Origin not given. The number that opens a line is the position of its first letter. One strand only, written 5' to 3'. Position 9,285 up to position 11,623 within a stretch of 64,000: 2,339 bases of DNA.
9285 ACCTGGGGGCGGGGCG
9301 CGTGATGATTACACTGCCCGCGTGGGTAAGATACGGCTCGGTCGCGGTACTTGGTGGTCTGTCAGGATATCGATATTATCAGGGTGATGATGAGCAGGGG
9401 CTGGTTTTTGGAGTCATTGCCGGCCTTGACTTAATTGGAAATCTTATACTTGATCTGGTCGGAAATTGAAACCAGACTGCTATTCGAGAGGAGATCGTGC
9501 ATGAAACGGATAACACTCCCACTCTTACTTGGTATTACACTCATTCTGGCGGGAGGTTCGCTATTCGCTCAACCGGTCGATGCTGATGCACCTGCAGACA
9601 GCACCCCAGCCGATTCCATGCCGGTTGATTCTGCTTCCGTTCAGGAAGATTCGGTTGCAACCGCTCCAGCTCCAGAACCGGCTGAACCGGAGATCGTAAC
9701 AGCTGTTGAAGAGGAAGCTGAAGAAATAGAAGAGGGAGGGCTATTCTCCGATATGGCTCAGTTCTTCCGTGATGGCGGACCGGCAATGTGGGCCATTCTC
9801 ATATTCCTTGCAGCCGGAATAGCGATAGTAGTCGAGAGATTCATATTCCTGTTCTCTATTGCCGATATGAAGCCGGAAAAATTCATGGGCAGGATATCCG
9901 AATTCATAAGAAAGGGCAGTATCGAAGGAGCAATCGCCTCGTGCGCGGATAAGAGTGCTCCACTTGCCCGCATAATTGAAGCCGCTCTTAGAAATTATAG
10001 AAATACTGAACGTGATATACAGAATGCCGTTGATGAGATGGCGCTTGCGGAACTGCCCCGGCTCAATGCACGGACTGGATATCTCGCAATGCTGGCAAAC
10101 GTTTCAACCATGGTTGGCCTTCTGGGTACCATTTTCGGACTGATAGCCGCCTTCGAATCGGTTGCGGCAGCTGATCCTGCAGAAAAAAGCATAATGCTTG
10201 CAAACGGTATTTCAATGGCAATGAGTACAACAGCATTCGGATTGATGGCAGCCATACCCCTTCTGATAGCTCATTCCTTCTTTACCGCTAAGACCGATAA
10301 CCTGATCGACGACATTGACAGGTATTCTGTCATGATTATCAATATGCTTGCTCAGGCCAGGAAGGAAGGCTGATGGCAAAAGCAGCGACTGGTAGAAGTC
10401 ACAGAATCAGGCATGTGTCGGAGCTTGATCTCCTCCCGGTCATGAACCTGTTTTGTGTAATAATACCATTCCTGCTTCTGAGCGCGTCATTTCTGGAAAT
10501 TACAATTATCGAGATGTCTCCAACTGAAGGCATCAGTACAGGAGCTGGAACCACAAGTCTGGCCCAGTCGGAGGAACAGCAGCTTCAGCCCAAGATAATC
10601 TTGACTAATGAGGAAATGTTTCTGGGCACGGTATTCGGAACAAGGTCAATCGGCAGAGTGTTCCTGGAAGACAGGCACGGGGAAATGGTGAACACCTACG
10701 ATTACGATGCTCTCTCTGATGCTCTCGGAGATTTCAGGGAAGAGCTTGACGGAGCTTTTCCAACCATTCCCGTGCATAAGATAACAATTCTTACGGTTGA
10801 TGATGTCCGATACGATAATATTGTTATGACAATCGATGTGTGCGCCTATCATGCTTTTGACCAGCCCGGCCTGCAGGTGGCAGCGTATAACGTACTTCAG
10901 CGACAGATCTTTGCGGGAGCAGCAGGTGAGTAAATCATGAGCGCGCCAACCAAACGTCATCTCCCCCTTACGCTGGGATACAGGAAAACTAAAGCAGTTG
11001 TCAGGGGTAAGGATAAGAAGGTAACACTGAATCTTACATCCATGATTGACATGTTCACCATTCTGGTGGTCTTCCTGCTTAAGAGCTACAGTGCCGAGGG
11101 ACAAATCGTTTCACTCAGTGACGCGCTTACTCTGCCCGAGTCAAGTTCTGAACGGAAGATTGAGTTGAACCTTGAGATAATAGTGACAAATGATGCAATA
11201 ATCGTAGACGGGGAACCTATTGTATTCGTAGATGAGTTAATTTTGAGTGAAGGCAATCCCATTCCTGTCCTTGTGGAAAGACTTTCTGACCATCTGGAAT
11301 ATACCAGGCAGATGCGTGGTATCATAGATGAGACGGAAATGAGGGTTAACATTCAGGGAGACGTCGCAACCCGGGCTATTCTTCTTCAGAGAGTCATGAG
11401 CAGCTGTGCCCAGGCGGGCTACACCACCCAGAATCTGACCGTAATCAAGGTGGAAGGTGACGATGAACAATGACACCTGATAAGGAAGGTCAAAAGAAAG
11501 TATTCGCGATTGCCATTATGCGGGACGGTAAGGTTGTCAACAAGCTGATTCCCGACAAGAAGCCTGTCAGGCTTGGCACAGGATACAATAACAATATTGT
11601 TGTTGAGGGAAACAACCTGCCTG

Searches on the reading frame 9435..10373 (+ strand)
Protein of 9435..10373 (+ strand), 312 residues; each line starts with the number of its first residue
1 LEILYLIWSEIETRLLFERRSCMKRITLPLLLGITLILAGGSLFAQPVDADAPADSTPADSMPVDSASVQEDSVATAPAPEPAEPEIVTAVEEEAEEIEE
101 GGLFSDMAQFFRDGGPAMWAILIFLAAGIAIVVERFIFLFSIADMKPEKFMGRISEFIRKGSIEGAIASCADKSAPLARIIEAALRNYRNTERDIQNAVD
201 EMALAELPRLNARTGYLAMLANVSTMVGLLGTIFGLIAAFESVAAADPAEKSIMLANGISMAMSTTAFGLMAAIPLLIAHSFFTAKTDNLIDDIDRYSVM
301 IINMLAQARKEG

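Call 84: search_protein_families(library=pfam, proteins=[window:9435-10373:+], max_evalue=0.000001)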
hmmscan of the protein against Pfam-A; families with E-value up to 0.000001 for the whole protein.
window:9435-10373:+ (312 aa): 1 family
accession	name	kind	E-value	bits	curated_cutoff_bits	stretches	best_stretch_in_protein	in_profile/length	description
PF01618.21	MotA_ExbB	-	1.6e-26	93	22.9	1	174-295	3-126/127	MotA/TolQ/ExbB proton channel family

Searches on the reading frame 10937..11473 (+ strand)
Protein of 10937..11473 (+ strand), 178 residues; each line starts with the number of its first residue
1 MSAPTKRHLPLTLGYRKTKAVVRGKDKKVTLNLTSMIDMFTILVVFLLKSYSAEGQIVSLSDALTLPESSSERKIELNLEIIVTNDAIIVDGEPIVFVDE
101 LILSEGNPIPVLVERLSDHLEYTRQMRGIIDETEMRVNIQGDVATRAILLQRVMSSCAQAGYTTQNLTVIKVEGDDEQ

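Call 84: search_protein_families(library=pfam, proteins=[window:10937-11473:+], max_evalue=0.000001)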
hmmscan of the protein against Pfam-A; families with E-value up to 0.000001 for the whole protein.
window:10937-11473:+ (178 aa): 1 family
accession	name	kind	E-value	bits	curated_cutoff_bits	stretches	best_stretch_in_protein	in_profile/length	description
PF02472.21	ExbD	-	3.7e-11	43.6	25.4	1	25-169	2-125/128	Biopolymer transport protein ExbD/TolR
